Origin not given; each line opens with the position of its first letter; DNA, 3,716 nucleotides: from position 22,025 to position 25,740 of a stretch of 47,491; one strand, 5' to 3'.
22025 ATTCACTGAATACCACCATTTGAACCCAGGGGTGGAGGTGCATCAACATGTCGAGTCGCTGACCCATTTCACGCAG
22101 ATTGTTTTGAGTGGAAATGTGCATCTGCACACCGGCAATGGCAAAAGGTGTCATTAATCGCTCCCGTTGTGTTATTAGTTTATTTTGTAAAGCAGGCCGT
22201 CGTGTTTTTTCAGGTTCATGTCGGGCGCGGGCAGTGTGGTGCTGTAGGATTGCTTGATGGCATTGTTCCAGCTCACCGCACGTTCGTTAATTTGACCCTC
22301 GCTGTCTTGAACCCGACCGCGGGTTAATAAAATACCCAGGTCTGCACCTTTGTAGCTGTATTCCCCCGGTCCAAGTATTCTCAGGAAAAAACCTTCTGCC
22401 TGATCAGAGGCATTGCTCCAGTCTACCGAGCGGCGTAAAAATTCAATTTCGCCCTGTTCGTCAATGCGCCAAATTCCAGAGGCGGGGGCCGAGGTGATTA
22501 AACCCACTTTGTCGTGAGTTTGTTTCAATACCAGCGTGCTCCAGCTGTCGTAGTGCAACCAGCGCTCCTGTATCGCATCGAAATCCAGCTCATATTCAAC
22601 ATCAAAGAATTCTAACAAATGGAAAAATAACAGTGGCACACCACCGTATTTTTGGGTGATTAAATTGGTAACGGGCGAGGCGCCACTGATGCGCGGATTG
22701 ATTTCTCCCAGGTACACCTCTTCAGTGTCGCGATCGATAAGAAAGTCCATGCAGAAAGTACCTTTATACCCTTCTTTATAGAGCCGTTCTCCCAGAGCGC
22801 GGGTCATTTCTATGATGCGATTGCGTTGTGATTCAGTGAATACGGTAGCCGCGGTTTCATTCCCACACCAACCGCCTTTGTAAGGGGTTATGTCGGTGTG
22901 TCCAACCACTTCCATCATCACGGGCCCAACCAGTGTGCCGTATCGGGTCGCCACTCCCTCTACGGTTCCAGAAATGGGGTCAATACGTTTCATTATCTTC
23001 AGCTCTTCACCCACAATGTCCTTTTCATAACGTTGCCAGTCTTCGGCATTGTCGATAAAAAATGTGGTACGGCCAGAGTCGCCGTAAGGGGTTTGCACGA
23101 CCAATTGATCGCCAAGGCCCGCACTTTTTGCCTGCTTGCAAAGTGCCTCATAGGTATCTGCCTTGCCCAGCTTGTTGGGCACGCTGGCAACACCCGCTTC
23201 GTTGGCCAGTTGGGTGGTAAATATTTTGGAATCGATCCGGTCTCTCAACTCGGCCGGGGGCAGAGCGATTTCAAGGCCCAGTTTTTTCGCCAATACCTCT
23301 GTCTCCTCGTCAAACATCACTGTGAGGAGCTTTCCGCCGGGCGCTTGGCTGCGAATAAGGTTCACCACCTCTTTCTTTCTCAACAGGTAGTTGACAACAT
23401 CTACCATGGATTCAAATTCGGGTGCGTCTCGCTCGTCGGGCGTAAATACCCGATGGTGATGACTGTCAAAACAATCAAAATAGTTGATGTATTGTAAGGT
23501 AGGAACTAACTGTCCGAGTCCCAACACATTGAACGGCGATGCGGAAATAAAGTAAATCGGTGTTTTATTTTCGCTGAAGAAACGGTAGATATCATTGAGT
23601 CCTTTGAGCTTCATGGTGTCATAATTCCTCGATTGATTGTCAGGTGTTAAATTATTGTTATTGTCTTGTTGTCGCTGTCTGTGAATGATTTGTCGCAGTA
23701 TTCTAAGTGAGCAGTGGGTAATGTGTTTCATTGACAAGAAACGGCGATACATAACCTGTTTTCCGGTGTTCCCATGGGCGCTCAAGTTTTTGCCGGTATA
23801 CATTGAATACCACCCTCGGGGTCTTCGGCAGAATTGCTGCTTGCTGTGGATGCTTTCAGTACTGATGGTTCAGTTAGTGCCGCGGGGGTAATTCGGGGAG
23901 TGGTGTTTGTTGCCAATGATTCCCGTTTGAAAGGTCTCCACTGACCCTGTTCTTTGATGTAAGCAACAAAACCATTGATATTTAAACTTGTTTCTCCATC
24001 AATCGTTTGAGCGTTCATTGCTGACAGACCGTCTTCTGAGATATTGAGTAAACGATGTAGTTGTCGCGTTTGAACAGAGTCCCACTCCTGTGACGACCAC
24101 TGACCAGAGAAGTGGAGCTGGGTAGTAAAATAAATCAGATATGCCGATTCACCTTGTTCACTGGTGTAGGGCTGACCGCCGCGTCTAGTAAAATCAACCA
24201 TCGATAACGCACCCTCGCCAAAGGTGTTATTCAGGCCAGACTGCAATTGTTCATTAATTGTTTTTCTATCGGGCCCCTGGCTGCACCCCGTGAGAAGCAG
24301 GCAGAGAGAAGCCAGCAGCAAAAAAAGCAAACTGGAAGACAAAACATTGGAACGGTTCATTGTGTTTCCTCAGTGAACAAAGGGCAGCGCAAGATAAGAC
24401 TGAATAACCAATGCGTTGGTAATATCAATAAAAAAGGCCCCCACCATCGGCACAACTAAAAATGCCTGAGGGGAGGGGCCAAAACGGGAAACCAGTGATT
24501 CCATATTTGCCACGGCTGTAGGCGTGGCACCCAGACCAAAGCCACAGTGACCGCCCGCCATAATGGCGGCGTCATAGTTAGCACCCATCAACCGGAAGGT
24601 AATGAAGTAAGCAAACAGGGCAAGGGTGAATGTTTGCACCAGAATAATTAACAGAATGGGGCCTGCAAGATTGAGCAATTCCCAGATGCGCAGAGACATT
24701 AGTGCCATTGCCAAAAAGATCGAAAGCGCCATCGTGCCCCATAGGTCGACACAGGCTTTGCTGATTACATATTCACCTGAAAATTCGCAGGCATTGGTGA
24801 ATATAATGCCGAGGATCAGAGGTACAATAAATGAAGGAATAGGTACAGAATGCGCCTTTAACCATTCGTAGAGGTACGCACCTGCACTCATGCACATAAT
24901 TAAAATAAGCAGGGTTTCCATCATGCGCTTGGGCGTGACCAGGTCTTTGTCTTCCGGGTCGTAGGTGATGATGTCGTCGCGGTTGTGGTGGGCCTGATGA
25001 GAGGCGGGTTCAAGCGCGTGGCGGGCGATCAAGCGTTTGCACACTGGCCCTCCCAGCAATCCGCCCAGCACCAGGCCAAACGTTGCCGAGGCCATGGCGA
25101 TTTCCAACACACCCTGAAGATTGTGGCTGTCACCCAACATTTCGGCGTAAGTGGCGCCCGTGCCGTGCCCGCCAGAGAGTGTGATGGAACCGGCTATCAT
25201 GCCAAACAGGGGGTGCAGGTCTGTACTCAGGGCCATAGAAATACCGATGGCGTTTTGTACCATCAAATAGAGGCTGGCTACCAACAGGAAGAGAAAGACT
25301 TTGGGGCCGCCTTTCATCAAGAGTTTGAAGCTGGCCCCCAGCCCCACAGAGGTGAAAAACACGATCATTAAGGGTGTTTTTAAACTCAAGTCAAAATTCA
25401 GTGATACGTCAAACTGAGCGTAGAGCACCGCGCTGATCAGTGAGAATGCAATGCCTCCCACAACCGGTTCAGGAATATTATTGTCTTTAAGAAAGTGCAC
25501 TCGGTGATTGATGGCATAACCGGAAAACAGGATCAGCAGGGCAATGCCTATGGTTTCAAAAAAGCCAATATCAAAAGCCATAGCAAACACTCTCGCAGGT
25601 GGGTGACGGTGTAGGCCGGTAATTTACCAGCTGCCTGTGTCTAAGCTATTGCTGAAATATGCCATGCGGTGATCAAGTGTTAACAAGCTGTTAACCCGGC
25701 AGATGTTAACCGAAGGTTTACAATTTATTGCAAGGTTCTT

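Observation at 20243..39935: Composite gamma-glutamyl/amide-bond locus with outer-membrane uptake, two periplasmic GGTs, glutamate import and dedicated sensing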

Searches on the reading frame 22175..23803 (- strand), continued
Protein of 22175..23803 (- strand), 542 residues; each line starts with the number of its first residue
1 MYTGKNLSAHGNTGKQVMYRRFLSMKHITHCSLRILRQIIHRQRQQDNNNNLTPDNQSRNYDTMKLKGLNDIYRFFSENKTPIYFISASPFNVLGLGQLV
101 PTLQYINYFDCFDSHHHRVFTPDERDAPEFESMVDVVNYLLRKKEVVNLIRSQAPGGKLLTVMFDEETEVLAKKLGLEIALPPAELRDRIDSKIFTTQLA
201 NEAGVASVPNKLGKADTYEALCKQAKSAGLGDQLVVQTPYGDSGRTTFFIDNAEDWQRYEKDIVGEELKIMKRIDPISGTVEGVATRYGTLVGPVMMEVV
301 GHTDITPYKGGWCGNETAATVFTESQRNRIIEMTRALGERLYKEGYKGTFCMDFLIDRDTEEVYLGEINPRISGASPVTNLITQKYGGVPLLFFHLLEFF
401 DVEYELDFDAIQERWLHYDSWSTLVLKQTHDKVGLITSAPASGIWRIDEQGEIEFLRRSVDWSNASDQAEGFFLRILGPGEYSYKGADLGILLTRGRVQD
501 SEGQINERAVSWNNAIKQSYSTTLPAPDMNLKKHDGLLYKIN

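Call 67: fold_search(model_id=the predicted structure, library=pdb)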
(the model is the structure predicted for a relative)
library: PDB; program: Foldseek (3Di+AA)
matches with E <= 10: 1020; with E <= 0.001: 614
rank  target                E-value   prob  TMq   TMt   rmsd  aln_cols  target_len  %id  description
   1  8zuy_A                2.6e-18  1.00  0.60  0.45   6.9       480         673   14  Structure of M695D-hPCC (released 2025-11-19)
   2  7kct_A                5.9e-18  1.00  0.62  0.65   5.6       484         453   14  Crystal Structure of the Hydrogenobacter thermophilus 2-Oxoglutarate Carboxylase (OGC) Biotin Carboxylase (BC) Domain  (released 2021-01-27)
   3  7zz3_C                3.0e-17  1.00  0.58  0.29   6.1       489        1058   14  Cryo-EM structure of "BC react" conformation of Lactococcus lactis pyruvate carboxylase with acetyl-CoA (released 2022-10-12)
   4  7kbl_B                4.2e-17  1.00  0.54  0.56   7.0       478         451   13  Biotin Carboxylase domain of Thermophilic 2-Oxoglutarate Carboxylase bound to Bicarbonate (released 2021-01-27)
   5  7wtb_B                4.7e-17  1.00  0.58  0.27   7.1       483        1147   12  Cryo-EM structure of human pyruvate carboxylase with acetyl-CoA (released 2022-11-09)
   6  2v58_A                5.0e-17  1.00  0.62  0.66   5.6       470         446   15  CRYSTAL STRUCTURE OF BIOTIN CARBOXYLASE FROM E.COLI IN COMPLEX WITH POTENT INHIBITOR 1 (released 2009-01-13)
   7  7zz4                  6.7e-17  1.00  0.60  0.61   5.9       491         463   16  Cryo-EM structure of "BC closed" conformation of Lactococcus lactis pyruvate carboxylase with acetyl-CoA (released 2022-10-12)
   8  8zux_A                7.1e-17  1.00  0.61  0.50   6.9       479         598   15  Structure of G668R-hPCC (released 2025-11-19)
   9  3rv4                  7.9e-17  1.00  0.62  0.66   5.6       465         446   15  Crystal structure of E.coli biotin carboxylase R16E mutant in complex with Mg-ADP and bicarbonate (released 2011-05-18)
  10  3u9t_A                7.9e-17  1.00  0.53  0.47   7.5       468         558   14  Crystal structure of P. aeruginosa 3-methylcrotonyl-CoA carboxylase (MCC) 750 kD holoenzyme, free enzyme (released 2011-12-14)
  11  8xl6_A                8.9e-17  1.00  0.55  0.42   6.9       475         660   13  Structure of human 3-methylcrotonyl-CoA carboxylase at apo-state (MCC-Apo) (released 2024-10-30)
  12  2v58_B                9.4e-17  1.00  0.60  0.63   7.0       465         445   15  CRYSTAL STRUCTURE OF BIOTIN CARBOXYLASE FROM E.COLI IN COMPLEX WITH POTENT INHIBITOR 1 (released 2009-01-13)
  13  7zz8_B                1.2e-16  1.00  0.57  0.28   7.2       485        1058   15  Cryo-EM structure of Lactococcus lactis pyruvate carboxylase with acetyl-CoA and cyclic di-AMP (released 2022-10-12)
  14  9yx2_D                2.1e-16  1.00  0.60  0.60   5.8       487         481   12  Structure of the long chain acyl-CoA carboxylase complex from Mycobacterium smegmatis with ATP, bicarbonate, and propi (released 2025-11-26)
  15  3k5i_B                2.2e-16  1.00  0.51  0.63   6.8       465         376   12  Crystal structure of N5-carboxyaminoimidazole synthase from aspergillus clavatus in complex with ADP and 5-aminoimadaz (released 2009-10-20)
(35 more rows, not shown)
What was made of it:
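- On Biotin-dependent carboxylase (biotin carboxylase subunit): The fold matches, with TM about 0.6 (call 67).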

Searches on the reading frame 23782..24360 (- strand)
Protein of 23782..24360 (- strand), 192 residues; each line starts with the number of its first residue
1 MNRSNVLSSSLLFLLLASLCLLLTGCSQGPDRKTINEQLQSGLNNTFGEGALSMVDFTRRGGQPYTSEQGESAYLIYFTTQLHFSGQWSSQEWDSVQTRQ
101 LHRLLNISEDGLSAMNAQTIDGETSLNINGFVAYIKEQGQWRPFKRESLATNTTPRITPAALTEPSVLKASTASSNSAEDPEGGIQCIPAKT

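Call 3: search_protein_families(library=pfam, proteins=[window:23782-24360:-])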
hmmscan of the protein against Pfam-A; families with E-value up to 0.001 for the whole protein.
window:23782-24360:- (192 aa): 0 families

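Call 5: search_protein_families(library=ncbifam, proteins=[window:23782-24360:-], max_evalue=0.01)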
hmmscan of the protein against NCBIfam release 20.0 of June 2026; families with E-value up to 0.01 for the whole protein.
window:23782-24360:- (192 aa): 0 families

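Call 26: search_protein_families(library=pfam, proteins=[window:23782-24360:-], max_evalue=10)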
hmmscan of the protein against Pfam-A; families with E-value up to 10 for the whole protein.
window:23782-24360:- (192 aa): 1 family
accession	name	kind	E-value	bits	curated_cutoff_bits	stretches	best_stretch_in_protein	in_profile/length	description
PF20101.4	DUF6491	-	0.15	12.5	27.5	1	12-46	4-37/138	Family of unknown function (DUF6491)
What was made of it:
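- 23782..24360 (-): 192-aa lipoprotein of unknown family, 9 nt downstream of gltS. No Pfam or NCBIfam hit (calls 3, 5, 26).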

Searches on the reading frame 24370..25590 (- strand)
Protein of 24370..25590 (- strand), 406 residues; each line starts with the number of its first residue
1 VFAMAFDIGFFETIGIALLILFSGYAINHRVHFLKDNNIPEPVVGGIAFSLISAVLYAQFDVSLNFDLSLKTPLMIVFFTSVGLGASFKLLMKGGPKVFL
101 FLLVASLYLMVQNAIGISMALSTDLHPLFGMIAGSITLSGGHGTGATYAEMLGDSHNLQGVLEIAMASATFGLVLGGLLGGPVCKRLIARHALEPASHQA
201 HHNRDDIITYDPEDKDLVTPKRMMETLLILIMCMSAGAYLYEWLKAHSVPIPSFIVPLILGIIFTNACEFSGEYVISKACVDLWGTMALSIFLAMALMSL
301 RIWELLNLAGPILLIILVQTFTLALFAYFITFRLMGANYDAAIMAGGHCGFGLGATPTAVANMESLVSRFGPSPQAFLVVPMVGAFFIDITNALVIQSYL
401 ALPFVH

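Call 3: search_protein_families(library=pfam, proteins=[window:24370-25590:-])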
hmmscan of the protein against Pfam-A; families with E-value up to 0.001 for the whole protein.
window:24370-25590:- (406 aa): 1 family
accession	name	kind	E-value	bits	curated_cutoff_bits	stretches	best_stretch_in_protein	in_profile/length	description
PF03616.19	Glt_symporter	-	5.9e-130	433.7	26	1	8-372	3-368/368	Sodium/glutamate symporter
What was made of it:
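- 24370..25590 (-): Na+/glutamate symporter GltS. PF03616 at 434 bits (call 3).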

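Call 5: search_protein_families(library=ncbifam, proteins=[window:24370-25590:-], max_evalue=0.01)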
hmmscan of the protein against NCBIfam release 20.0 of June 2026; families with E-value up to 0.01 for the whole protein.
window:24370-25590:- (406 aa): 1 family
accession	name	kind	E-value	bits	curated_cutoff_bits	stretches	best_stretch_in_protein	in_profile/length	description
TIGR00210.1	gltS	equivalog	1.6e-135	451.9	310.75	1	10-403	5-397/398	sodium/glutamate symporter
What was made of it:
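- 24370..25590 (-): TIGR00210 at 452 bits, cutoff 311 (call 5).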
